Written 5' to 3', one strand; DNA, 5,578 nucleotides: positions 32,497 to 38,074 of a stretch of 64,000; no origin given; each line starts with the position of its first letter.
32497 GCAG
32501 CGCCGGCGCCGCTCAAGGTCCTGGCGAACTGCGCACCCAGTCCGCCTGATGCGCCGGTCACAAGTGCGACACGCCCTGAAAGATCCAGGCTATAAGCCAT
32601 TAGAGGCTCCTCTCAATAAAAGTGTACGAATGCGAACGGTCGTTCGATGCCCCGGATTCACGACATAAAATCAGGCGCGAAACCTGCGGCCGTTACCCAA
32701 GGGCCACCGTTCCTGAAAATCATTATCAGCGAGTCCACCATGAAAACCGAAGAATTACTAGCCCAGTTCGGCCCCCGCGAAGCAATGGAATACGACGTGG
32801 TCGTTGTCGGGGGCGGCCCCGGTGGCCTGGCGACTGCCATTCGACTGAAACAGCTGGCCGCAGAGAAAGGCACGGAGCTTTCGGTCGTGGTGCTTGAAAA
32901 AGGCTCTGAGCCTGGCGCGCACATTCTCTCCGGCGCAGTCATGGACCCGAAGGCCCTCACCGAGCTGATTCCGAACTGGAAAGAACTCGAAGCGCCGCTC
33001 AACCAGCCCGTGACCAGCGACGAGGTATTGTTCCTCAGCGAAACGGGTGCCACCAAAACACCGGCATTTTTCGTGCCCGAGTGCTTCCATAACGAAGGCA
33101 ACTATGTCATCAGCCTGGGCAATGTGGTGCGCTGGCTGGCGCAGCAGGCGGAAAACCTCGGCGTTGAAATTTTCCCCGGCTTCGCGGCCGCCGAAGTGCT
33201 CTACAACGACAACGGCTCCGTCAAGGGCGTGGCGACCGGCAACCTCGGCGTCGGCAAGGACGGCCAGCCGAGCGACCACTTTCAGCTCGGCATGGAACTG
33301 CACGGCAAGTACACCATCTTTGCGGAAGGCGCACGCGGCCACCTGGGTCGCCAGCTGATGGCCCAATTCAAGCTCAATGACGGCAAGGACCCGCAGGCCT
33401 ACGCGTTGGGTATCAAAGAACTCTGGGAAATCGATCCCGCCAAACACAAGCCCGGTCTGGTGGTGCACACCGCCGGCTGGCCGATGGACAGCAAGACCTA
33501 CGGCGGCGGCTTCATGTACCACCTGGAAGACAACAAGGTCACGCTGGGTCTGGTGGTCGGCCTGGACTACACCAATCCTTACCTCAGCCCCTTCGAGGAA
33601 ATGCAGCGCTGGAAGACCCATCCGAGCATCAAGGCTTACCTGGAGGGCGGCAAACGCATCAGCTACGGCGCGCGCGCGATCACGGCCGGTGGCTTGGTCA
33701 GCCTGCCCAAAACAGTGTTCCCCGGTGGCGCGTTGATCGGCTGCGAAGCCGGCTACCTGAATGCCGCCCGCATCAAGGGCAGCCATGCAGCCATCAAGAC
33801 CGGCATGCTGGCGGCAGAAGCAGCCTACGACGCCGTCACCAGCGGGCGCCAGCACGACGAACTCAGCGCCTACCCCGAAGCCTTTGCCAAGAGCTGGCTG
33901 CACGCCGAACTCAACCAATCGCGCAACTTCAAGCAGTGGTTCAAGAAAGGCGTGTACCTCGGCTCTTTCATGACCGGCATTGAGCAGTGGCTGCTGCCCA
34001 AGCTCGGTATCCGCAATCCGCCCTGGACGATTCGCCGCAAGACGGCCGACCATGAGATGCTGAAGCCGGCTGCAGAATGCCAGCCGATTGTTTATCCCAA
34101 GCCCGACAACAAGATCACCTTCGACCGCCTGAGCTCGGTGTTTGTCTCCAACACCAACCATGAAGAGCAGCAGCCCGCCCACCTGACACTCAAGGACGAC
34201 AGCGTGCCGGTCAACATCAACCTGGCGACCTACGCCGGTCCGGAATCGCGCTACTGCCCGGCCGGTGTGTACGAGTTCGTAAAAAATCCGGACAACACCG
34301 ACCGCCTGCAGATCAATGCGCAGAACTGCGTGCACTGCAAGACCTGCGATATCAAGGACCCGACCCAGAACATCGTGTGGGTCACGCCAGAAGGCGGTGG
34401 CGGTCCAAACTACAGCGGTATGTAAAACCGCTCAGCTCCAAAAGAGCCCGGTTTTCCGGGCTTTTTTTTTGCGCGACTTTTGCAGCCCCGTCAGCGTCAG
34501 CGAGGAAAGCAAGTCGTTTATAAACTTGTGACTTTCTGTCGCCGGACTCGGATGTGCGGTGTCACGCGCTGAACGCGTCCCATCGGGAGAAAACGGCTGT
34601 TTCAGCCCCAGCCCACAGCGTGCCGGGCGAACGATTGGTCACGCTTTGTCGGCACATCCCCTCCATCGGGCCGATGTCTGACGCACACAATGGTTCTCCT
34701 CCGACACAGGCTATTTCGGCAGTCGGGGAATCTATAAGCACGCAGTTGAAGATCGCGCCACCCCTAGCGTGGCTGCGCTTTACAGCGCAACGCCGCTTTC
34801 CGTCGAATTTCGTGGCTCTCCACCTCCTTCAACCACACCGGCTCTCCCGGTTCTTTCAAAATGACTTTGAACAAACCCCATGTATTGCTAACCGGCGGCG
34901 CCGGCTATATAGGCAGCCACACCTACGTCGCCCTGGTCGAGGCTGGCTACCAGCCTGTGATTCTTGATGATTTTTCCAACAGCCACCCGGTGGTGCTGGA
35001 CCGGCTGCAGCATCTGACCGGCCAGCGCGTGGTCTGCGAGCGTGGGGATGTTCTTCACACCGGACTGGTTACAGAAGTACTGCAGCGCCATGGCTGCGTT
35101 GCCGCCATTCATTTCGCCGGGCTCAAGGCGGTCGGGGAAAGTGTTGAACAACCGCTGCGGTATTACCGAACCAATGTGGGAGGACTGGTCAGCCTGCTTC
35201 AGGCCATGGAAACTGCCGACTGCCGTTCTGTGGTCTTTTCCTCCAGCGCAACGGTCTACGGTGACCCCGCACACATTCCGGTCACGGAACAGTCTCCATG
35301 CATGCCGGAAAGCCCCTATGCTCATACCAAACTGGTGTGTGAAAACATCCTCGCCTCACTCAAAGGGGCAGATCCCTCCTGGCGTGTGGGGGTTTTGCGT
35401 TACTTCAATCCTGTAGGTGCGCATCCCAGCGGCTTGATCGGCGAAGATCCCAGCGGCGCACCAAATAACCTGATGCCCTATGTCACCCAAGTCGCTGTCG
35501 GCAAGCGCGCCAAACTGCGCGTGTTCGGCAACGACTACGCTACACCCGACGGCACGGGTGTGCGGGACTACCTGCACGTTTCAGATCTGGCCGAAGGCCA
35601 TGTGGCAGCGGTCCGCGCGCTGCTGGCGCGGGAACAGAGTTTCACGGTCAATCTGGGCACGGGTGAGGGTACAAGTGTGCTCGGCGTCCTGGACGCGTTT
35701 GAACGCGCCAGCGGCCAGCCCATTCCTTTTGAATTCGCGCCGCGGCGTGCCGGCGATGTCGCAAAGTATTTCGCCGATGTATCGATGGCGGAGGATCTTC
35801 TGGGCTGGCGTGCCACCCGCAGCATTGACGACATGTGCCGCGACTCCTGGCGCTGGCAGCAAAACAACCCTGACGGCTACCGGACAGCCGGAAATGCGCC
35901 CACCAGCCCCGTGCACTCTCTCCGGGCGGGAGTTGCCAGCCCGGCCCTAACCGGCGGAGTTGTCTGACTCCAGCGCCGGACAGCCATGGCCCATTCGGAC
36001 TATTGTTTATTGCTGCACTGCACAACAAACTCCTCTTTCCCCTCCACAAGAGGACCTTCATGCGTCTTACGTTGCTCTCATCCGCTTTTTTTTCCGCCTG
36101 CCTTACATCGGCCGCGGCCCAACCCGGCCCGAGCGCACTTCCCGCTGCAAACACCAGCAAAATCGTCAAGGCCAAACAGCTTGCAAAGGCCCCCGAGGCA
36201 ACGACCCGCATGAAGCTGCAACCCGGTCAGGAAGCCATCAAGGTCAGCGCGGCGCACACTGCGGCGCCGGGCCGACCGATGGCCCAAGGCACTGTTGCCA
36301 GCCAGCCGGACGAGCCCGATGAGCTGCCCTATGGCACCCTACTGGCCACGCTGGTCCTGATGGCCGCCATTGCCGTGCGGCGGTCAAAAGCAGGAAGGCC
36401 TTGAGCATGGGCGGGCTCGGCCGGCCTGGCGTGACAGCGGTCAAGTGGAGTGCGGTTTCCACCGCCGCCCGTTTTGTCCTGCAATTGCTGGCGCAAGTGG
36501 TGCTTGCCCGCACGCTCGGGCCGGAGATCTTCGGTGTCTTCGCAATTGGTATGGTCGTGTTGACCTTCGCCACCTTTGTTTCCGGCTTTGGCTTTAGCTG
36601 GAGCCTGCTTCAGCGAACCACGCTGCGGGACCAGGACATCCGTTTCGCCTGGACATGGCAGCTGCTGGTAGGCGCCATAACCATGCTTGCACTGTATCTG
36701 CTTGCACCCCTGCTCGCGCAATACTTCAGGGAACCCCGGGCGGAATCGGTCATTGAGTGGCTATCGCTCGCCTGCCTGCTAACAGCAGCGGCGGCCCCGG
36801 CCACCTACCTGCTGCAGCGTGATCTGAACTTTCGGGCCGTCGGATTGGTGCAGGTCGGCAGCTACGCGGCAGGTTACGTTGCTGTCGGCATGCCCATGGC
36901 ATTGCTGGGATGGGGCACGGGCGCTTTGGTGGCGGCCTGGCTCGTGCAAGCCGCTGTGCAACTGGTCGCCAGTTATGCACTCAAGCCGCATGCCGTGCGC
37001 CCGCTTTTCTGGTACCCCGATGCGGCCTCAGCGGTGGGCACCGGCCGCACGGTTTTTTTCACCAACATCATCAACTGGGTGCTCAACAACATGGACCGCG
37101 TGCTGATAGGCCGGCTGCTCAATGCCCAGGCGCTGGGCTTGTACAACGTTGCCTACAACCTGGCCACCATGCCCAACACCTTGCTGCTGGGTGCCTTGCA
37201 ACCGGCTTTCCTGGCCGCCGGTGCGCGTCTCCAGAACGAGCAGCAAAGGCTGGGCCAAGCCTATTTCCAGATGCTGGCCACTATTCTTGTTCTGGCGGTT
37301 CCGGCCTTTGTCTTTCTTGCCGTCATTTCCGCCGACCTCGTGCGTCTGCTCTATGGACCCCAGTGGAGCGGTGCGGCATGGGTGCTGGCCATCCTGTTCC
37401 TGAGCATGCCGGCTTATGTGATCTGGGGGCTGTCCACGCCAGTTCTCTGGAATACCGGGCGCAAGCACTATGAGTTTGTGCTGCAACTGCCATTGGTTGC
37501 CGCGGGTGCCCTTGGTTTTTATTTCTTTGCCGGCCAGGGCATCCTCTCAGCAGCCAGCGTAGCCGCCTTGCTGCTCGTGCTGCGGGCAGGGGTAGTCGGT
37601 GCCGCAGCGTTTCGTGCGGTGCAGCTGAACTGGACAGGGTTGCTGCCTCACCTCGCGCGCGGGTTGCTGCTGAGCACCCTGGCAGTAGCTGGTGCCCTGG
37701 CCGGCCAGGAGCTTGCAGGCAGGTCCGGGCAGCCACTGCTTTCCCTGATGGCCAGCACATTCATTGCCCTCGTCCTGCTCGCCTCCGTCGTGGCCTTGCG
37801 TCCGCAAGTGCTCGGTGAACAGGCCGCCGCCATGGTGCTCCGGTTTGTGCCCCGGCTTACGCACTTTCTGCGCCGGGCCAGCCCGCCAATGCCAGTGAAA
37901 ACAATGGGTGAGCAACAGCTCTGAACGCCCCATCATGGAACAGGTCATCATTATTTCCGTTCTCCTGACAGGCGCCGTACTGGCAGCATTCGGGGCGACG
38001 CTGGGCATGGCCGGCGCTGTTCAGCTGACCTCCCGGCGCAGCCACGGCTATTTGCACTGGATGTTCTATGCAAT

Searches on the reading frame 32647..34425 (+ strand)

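Call 8: search_protein_families(library=ncbifam, proteins=[window:32647-34425:+], max_evalue=0.00001)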
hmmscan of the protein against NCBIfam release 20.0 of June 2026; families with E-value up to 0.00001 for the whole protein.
window:32647-34425:+ (592 aa): 5 families
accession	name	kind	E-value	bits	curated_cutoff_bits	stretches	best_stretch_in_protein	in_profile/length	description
NF007450.0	PRK10015.1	subfamily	2.2e-26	92.6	466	1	48-411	5-345/429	FAD-dependent oxidoreductase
NF007542.0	PRK10157.1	subfamily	3e-22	78.9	610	1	49-407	6-341/428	FAD-dependent oxidoreductase FixC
TIGR02032.1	GG-red-SF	subfamily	2.6e-09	37.2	158.8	1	49-392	1-296/297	geranylgeranyl reductase family protein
NF041080.1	DGGGPL_reductase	equivalog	3.4e-06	26.2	580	0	48-402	1-320/447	digeranylgeranylglycerophospholipid reductase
TIGR02023.1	BchP-ChlP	subfamily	9.9e-06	24.8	343.3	0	361-418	266-322/388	geranylgeranyl diphosphate reductase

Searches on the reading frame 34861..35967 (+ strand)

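Call 8: search_protein_families(library=ncbifam, proteins=[window:34861-35967:+], max_evalue=0.00001)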
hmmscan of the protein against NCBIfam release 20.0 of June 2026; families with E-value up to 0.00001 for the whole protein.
window:34861-35967:+ (368 aa): 14 families
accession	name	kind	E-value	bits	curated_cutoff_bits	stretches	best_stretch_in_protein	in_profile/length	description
NF007956.0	PRK10675.1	subfamily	1.2e-134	448.7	394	1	7-341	2-337/338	UDP-glucose 4-epimerase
TIGR01179.1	galE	equivalog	1.1e-121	405.8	262.3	1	8-339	2-331/332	UDP-glucose 4-epimerase GalE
TIGR01181.1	dTDP_gluc_dehyt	equivalog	1.3e-27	96.7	365.1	1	8-339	2-317/321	dTDP-glucose 4,6-dehydratase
TIGR04180.1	EDH_00030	hypoth_equivalog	3.3e-27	95.3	475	1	8-319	1-295/297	NAD-dependent 4,6-dehydratase LegB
TIGR02197.1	heptose_epim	equivalog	1.4e-18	67.2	274.6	1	8-286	1-262/316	ADP-glyceromanno-heptose 6-epimerase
NF011728.1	PRK15181.1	equivalog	4.8e-14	52.1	760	1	7-267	17-267/348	Vi polysaccharide biosynthesis UDP-N-acetylglucosaminuronic acid C-4 epimerase TviC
NF043036.1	ErythonDh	equivalog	2.2e-12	46.8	325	1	7-165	2-161/321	D-erythronate dehydrogenase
NF007582.0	PRK10217.1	equivalog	1.2e-09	37.8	698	1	7-323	3-304/355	dTDP-glucose 4,6-dehydratase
TIGR03466.1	HpnA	hypoth_equivalog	1.4e-09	37.3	367.65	1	7-167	2-155/327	hopanoid-associated sugar epimerase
TIGR02622.1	CDP_4_6_dhtase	equivalog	2.5e-09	36.7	278.45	1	5-168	4-169/352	CDP-glucose 4,6-dehydratase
NF042422.1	oxyalk_red_OleD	equivalog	2.7e-07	30.3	580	1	7-165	2-151/329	2-alkyl-3-oxoalkanoate reductase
TIGR01472.1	gmd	equivalog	5.4e-07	29.1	415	1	9-164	4-166/342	GDP-mannose 4,6-dehydratase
NF007490.0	PRK10084.1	subfamily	5.7e-07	28.8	649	1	8-139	3-143/361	dTDP-glucose 4,6-dehydratase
NF047922.1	GDPFucSynFcl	equivalog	1.6e-06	27.8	500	0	230-335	202-303/308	GDP-L-fucose synthase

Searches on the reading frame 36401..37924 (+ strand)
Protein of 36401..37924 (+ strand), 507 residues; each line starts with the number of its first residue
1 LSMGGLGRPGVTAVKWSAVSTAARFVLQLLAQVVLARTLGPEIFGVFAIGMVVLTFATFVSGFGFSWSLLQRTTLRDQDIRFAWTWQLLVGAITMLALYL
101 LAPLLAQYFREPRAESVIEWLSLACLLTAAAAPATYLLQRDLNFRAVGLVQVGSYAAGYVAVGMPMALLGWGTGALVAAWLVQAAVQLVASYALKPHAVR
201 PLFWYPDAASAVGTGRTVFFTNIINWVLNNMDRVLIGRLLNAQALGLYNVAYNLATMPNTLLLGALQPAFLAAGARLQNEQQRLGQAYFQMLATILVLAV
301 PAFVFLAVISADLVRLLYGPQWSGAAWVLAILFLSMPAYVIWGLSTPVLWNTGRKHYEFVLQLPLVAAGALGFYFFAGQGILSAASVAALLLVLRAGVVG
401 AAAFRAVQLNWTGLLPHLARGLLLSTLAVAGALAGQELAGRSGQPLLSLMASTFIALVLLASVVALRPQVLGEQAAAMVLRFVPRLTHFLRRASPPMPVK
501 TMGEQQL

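Call 8: search_protein_families(library=ncbifam, proteins=[window:36401-37924:+], max_evalue=0.00001)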
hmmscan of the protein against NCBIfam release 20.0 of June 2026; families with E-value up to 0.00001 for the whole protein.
window:36401-37924:+ (507 aa): 4 families
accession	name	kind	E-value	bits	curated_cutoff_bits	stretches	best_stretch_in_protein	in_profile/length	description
NF007773.0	PRK10459.1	equivalog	4.6e-46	157.8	273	1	11-394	8-390/492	MOP flippase family protein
NF047674.1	TeichurnBiosyTuaB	equivalog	4.6e-39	134.8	580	1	13-454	11-456/469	teichuronic acid biosynthesis protein TuaB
NF058658.1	Oglyco_Wzx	exception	7.3e-26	91.2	720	1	14-411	14-410/478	O-glycosylation flippase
NF050818.1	PolSacchBiosHfsF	equivalog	2.1e-07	30.3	700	1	25-328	17-326/468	polysaccharide biosynthesis protein HfsF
